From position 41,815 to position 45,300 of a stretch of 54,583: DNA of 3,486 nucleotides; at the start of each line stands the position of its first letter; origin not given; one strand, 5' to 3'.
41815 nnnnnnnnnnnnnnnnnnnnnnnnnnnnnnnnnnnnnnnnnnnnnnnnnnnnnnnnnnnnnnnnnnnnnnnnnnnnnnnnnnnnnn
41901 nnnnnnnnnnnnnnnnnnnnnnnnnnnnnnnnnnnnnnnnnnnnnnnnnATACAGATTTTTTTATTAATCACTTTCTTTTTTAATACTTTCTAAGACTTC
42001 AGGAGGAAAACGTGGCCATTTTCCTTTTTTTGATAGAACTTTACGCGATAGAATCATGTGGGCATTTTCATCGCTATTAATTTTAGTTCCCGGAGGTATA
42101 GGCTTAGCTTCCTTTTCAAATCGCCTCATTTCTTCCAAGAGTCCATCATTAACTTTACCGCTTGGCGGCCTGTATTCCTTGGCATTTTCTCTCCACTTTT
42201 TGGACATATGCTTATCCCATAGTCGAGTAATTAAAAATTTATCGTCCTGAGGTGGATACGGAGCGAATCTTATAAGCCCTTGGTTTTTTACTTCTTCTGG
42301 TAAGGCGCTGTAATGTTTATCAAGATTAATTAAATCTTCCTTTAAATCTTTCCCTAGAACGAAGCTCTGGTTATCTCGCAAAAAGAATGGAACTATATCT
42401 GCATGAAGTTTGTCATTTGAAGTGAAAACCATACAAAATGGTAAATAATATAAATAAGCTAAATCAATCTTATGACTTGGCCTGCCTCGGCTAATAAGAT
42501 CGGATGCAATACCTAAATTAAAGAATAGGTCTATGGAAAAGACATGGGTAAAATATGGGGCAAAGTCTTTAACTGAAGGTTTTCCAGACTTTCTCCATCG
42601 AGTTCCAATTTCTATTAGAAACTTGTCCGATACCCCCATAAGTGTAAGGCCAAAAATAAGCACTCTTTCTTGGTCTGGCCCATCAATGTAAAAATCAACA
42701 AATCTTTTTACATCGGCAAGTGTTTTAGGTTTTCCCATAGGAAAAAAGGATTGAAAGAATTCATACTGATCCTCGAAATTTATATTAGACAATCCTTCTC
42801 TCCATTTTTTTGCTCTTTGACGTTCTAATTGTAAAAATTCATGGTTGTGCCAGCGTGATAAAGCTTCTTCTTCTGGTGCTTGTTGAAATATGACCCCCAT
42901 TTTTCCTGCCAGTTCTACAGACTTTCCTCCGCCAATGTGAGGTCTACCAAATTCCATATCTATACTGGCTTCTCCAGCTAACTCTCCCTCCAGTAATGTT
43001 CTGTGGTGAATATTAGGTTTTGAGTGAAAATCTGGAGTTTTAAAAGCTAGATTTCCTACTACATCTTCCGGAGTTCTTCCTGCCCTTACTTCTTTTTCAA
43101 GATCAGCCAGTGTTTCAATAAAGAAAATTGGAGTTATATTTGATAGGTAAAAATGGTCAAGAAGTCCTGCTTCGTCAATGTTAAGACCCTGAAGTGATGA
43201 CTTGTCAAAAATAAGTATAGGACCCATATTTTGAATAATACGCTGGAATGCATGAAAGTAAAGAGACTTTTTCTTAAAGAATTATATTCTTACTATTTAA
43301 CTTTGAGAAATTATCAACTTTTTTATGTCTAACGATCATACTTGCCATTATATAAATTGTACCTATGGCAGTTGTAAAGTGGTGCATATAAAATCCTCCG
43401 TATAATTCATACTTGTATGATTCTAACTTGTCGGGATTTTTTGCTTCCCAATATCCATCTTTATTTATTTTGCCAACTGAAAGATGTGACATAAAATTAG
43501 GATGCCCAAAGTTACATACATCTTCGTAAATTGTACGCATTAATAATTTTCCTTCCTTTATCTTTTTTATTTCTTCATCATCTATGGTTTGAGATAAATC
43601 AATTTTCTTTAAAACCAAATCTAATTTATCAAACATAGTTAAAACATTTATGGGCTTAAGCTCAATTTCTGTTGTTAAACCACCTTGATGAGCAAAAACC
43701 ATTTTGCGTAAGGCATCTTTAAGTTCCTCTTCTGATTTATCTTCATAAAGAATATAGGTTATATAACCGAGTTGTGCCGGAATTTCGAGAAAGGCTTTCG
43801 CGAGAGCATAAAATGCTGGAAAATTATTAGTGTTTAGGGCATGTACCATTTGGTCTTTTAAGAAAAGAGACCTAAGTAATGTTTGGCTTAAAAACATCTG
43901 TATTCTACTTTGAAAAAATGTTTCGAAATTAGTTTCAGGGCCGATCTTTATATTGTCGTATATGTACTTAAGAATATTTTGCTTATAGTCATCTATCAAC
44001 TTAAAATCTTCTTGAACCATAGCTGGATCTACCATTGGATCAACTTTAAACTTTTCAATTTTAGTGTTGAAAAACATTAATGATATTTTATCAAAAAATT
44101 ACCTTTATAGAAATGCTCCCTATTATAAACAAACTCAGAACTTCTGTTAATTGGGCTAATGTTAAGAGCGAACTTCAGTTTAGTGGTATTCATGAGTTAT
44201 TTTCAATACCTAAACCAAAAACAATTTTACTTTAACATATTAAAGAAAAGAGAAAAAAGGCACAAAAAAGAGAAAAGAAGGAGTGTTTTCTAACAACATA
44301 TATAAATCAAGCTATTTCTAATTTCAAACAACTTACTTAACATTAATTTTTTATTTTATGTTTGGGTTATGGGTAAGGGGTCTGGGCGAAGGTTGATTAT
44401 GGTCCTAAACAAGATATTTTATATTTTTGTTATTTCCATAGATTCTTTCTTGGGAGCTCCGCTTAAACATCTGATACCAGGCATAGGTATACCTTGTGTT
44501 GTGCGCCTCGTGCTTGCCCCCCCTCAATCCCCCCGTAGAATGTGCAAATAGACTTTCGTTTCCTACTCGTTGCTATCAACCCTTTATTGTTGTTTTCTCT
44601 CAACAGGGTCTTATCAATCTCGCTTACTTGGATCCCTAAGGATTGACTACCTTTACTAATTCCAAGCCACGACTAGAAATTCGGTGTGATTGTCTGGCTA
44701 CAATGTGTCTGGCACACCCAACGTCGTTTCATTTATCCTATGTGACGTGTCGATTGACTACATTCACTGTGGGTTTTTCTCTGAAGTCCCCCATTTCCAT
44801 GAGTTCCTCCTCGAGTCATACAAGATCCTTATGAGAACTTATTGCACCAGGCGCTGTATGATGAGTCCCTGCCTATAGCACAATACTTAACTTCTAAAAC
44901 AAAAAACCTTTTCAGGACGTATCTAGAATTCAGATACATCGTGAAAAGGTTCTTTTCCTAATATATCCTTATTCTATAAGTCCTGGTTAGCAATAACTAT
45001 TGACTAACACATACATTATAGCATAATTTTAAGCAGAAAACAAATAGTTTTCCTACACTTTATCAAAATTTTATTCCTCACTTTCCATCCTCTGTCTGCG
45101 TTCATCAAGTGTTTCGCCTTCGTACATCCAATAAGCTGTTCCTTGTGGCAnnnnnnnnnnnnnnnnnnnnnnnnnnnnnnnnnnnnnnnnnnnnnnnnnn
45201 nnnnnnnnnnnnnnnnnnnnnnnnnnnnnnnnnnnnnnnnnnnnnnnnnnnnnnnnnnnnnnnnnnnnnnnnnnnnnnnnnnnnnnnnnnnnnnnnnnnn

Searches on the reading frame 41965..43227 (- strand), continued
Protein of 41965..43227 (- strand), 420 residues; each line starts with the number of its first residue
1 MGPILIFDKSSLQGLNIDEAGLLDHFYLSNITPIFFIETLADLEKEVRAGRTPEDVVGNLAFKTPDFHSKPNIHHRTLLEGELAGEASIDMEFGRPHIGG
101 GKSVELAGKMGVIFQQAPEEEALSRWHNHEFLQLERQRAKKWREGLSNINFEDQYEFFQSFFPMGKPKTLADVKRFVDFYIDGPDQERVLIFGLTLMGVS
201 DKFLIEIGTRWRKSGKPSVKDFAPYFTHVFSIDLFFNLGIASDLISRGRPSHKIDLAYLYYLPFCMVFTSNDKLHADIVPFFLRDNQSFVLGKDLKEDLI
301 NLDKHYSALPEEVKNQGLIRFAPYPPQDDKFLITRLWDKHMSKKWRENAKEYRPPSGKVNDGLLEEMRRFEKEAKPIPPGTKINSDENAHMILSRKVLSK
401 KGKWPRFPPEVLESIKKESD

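Call 75: find_encoding_contigs(protein=window:41965-43227:-, flank=10000, max_places=8)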
Protein window:41965-43227:- (420 aa): 18 contigs read that carry it; 7 places shown.
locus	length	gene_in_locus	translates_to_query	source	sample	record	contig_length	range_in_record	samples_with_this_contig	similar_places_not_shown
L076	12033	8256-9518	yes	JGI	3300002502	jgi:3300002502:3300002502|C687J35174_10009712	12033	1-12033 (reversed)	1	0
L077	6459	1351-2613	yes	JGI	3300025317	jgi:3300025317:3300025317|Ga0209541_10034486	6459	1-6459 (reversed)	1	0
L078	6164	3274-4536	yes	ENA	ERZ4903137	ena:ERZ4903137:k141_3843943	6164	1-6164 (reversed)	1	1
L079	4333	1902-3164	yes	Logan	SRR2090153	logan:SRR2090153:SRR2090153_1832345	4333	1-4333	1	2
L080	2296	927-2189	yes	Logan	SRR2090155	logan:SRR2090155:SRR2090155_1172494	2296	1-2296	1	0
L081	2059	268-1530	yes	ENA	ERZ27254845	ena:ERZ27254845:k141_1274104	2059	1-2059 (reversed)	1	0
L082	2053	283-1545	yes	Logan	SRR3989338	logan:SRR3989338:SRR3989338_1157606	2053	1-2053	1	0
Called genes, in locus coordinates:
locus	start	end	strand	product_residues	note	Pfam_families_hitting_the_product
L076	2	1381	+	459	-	?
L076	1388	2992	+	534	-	PF01555:N6_N4_Mtase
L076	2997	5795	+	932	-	PF04851:ResIII, PF18766:SWI2_SNF2 (weak), PF08722:Tn7_TnsA-like_N (weak)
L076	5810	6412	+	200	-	PF10544:T5orf172, PF13455:MUG113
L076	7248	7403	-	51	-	-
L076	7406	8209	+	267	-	-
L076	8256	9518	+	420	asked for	-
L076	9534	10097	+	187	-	-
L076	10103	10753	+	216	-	-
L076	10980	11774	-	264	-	PF02618:YceG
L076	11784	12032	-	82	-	?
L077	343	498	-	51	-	-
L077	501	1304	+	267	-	-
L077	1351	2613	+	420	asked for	-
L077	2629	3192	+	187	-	-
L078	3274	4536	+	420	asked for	-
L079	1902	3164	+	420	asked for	-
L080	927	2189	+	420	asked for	-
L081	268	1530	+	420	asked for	-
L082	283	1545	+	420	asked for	-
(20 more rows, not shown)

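Call 87: search_dna_similar(query=window:41965-43227:-, collection=plasmids, mode=protein, max_rows=25)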
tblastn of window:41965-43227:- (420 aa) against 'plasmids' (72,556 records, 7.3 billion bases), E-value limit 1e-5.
Records with a match: 1; places in all: 1; records where one place covers at least 80% of the query: 0.
Best place of each record, by identity: <60% 1.
By first word of the organism name: Granulicella 1.
By predicted mobility (MOB-suite, as given by PLSDB): conjugative 1.
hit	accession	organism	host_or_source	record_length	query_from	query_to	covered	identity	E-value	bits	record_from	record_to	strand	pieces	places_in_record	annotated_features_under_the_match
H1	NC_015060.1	Granulicella tundricola MP5ACTX9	-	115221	190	414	54%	43.0%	9e-52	194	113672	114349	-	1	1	hypothetical protein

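Call 88: search_dna_similar(query=window:41965-43227:-, collection=phages, mode=protein, max_rows=15)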
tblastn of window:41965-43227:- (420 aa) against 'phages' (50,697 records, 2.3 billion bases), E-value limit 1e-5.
No match.

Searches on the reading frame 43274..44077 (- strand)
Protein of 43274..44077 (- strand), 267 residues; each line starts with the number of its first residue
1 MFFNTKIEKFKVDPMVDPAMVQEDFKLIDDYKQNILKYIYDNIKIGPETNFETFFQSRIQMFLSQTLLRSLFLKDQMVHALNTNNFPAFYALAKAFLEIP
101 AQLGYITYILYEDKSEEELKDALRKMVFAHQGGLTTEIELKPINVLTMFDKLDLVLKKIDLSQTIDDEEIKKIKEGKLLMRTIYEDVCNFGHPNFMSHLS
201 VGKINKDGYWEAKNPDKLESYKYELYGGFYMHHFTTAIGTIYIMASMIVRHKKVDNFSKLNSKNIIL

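Call 3: search_protein_families(library=pfam, proteins=[window:43274-44077:-], max_evalue=1)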
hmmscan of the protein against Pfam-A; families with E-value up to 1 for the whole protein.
window:43274-44077:- (267 aa): 0 families

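Call 4: search_protein_families(library=padloc, proteins=[window:43274-44077:-], max_evalue=1)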
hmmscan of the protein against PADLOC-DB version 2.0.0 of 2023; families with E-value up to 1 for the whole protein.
window:43274-44077:- (267 aa): 0 families

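Call 5: search_protein_families(library=ncbifam, proteins=[window:43274-44077:-], max_evalue=1)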
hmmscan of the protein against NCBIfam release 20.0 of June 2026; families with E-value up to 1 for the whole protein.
window:43274-44077:- (267 aa): 0 families

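Call 6: search_protein_families(library=phrogs, proteins=[window:43274-44077:-], max_evalue=1)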
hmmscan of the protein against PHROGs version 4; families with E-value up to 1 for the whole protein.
window:43274-44077:- (267 aa): 1 family
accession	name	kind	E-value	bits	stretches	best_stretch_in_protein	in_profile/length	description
phrog_33316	-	unknown function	0.2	12.8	0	162-207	17-62/110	-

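Call 19: find_homologous_proteins(query=window:43274-44077:-)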
Query window:43274-44077:- (267 aa): 22 proteins with E <= 0.001 among 978 candidates.
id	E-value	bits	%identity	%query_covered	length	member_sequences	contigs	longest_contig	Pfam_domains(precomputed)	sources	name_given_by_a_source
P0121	1.8e-173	593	100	100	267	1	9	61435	-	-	-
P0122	7.7e-122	424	70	100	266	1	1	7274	-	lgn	-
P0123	1.4e-120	420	70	99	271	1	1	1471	-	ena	-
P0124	4.4e-120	418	80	85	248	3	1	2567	-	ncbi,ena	-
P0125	2.8e-119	415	70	100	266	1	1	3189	-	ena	-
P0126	2.9e-118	412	68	99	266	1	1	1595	-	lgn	-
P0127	4.0e-118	411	70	98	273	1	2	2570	-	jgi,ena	-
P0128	1.0e-117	410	68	99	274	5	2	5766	-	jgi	jgi:hypothetical protein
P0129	7.4e-117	407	99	43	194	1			-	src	-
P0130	1.1e-115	403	69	99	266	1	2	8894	-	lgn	-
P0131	9.3e-114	397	66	96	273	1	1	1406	-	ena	-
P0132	3.0e-101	356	59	99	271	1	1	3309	-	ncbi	-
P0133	7.1e-100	352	61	98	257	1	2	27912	-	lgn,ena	-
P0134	6.6e-87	309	66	76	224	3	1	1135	-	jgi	jgi:hypothetical protein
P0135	4.7e-82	293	68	78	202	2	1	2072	-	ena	-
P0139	1.0e-52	197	39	99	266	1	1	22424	-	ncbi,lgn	-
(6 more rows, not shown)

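Call 22: find_encoding_contigs(protein=P0133, flank=6000, max_places=2)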
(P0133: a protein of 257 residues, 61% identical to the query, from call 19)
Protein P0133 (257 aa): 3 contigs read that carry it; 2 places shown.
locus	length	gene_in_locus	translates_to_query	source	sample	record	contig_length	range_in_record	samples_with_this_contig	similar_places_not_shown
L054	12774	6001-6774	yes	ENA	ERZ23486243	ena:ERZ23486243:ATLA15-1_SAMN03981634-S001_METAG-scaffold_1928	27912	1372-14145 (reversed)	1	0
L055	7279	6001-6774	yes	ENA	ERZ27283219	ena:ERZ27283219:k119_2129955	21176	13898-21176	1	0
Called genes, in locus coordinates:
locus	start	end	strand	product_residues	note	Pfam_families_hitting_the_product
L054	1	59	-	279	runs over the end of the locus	PF00291:PALP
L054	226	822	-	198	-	-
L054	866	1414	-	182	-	-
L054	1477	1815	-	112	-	-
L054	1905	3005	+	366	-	PF05496:RuvB_N (weak), PF13177:DNA_pol3_delta2, PF00004:AAA, PF07724:AAA_2 (weak), PF07728:AAA_5 (weak), PF13401:AAA_22 (weak), PF22608:DNAX_ATPase_lid, PF12169:DNA_pol3_gamma3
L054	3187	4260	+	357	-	PF13651:EcoRI_methylase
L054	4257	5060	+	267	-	PF02963:EcoRI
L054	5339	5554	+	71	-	-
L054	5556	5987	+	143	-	PF06044:DpnI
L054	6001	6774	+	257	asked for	-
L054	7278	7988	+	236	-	-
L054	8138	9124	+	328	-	PF00579:tRNA-synt_1b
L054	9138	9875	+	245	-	-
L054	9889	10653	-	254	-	PF01887:SAM_HAT_N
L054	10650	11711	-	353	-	PF01326:PPDK_N, PF00391:PEP-utilizers (weak)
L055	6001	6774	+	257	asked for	-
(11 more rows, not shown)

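Call 23: find_encoding_contigs(protein=P0139, flank=6000, max_places=2)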
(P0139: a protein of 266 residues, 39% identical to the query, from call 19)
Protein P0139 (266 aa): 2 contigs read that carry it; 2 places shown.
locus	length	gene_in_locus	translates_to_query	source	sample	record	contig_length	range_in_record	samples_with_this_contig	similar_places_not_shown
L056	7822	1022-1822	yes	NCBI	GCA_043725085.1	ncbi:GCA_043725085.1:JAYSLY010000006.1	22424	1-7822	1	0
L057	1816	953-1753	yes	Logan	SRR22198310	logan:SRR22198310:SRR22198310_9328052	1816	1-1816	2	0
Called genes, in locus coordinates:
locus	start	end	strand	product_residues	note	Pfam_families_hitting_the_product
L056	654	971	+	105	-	-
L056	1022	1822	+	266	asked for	-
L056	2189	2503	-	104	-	PF18291:HU-HIG, PF00216:Bac_DNA_binding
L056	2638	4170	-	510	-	PF12072:RNase_Y_N, PF00013:KH_1, PF22891:KH_PNO1_2nd (weak), PF01966:HD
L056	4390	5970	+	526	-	PF01676:Metalloenzyme, PF06415:iPGM_N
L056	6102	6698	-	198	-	PF00574:CLP_protease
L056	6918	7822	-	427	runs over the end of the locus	PF05697:Trigger_N, PF00254:FKBP_C, PF05698:Trigger_C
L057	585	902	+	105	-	-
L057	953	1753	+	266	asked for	-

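Call 31: find_encoding_contigs(protein=P0130, flank=6000, max_places=2)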
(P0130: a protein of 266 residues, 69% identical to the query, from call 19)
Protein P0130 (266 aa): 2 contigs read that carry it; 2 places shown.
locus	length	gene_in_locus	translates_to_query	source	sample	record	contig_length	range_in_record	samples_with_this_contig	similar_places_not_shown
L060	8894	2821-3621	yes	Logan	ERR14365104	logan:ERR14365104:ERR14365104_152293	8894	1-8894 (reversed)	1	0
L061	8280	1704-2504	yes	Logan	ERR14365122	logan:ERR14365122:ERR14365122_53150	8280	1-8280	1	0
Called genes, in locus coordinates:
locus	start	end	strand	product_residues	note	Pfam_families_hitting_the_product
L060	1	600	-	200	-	?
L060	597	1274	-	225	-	PF01222:ERG4_ERG24 (faint), PF04191:PEMT, PF04140:ICMT (weak)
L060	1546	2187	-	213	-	PF18734:HEPN_AbiU2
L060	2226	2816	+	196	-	-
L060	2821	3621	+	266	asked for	-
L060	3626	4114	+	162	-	-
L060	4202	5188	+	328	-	PF18899:DUF5655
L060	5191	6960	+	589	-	PF01555:N6_N4_Mtase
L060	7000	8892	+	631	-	?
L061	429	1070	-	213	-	PF18734:HEPN_AbiU2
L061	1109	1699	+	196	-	-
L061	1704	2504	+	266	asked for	-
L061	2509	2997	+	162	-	-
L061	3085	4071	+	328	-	PF18899:DUF5655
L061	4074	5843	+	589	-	PF01555:N6_N4_Mtase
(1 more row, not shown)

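Call 32: find_encoding_contigs(protein=P0122, flank=6000, max_places=2)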
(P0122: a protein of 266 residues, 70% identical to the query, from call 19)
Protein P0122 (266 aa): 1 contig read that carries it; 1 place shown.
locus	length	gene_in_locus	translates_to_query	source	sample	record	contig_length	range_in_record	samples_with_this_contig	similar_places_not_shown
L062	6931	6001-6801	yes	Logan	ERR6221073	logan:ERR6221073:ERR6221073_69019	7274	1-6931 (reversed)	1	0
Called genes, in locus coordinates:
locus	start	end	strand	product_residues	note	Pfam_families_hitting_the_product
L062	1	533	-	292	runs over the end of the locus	?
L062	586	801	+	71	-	PF12844:HTH_19, PF13560:HTH_31, PF13443:HTH_26, PF01381:HTH_3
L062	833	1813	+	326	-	PF02086:MethyltransfD12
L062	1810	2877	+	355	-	PF02086:MethyltransfD12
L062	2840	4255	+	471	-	-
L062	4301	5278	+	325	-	-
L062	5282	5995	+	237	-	PF18734:HEPN_AbiU2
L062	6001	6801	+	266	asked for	-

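Call 39: search_solved_structures(query=A2, max_evalue=10)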
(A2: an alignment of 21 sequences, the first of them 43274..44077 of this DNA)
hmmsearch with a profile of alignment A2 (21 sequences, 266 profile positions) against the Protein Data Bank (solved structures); distinct sequences matched with E-value up to 10: 13.
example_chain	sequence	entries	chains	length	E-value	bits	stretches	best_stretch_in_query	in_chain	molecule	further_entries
4w5s_A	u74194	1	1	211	0.61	12.6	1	111-223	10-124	Tankyrase-1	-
7kkm_A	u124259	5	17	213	0.65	12.5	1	111-223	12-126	Poly [ADP-ribose] polymerase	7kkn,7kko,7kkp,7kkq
4w6e_A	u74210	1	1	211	0.65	12.5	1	110-223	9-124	Tankyrase-1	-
4oa7_A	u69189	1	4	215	0.65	12.5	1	110-223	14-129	Tankyrase-1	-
6qxu_A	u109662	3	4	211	0.67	12.5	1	111-223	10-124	Poly [ADP-ribose] polymerase tankyrase-1 | Poly [ADP-ribose] polymerase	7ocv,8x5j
5ebt_A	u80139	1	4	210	0.68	12.5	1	111-223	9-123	Tankyrase-1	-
5ece_A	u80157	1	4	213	0.72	12.4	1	111-223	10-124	Tankyrase-1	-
4dvi_A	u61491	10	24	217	0.72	12.4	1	111-223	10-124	Tankyrase-1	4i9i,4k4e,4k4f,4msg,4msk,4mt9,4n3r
3udd_A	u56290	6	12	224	0.83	12.2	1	111-223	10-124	Tankyrase-1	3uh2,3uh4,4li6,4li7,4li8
4tor_A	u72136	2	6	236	0.83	12.2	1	110-223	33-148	Tankyrase-1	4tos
4krs_A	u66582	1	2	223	0.83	12.2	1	111-223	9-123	Tankyrase-1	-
5ety_A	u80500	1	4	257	1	11.9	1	110-223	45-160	Tankyrase-1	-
2rf5_A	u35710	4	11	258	1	11.8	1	110-223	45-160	Tankyrase-1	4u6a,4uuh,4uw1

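Call 51: search_protein_families(library=pfam, alignment_id=A2, max_evalue=0.01)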
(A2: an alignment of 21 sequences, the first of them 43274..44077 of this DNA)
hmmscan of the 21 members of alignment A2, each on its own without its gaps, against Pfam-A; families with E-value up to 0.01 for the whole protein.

A. member 1, window:43274-44077:- (267 aa): 0 families

B. families by the number of members that match (of 21 scanned): 0 families

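Call 78: search_protein_families(library=pfam, proteins=[L062:2756-4252:+, L062:4301-5275:+], max_evalue=0.001)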
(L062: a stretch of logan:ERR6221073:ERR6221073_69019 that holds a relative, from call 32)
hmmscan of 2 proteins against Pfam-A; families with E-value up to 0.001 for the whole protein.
L062:2756-4252:+ (499 aa): 0 families

L062:4301-5275:+ (325 aa): 0 families

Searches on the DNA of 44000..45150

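Call 14: search_rna_families(source=window, start=44000, end=45150, threshold=evalue, max_evalue=1)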
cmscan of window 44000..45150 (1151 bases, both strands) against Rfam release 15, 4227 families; matches with E-value up to 1: 0.
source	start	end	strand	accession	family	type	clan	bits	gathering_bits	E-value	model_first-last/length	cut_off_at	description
